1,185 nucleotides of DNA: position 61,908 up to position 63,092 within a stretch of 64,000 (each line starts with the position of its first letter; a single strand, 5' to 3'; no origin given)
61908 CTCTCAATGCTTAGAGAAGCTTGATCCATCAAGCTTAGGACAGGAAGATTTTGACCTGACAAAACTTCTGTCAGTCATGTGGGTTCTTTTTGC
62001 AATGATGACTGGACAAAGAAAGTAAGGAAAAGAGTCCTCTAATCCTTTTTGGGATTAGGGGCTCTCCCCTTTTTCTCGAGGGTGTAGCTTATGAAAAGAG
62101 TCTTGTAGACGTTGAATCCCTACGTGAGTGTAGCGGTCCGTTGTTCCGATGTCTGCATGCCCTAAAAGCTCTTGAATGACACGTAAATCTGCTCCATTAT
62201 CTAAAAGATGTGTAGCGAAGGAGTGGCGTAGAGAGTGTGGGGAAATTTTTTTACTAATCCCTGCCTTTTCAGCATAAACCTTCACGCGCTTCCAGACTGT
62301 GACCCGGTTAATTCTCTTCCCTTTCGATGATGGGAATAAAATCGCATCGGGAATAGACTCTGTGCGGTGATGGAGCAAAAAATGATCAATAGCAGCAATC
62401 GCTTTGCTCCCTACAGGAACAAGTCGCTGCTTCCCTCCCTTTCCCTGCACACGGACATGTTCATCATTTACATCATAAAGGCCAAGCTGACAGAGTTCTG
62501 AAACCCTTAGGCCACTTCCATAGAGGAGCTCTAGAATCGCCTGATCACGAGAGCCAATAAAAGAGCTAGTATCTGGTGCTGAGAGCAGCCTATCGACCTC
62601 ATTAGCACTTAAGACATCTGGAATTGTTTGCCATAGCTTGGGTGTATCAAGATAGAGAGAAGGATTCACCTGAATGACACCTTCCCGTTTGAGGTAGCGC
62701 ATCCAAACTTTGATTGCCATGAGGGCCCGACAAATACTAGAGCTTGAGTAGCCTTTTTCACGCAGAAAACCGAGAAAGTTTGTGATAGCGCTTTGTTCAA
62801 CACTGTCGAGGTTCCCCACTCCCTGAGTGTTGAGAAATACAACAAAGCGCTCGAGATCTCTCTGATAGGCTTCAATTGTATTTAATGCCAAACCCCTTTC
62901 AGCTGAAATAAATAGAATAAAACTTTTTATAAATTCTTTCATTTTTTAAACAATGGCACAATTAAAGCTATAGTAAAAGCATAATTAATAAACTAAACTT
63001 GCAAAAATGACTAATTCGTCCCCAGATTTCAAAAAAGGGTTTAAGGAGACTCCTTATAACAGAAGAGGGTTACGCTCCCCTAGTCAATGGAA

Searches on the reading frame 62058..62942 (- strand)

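Call 22: search_protein_families(library=pfam, proteins=[window:62058-62942:-], max_evalue=0.01)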
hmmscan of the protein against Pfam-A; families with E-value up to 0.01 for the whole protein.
window:62058-62942:- (295 aa): 5 families
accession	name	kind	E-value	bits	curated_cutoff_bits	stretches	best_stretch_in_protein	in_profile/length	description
PF00589.27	Phage_integrase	-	8.6e-49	166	27.1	1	110-274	2-168/172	Phage integrase family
PF02899.23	Phage_int_SAM_1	-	1.6e-16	60.7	22.3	1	5-88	1-83/83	Phage integrase, N-terminal SAM-like domain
PF13495.12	Phage_int_SAM_4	-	7.7e-06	26.7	27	1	8-85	5-79/85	Phage integrase, N-terminal SAM-like domain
PF13102.12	Phage_int_SAM_5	-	0.0004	21.1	22.3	1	13-94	11-92/98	Phage integrase SAM-like domain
PF11917.13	DUF3435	-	0.0058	16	25.8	1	207-290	169-255/418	Protein of unknown function (DUF3435)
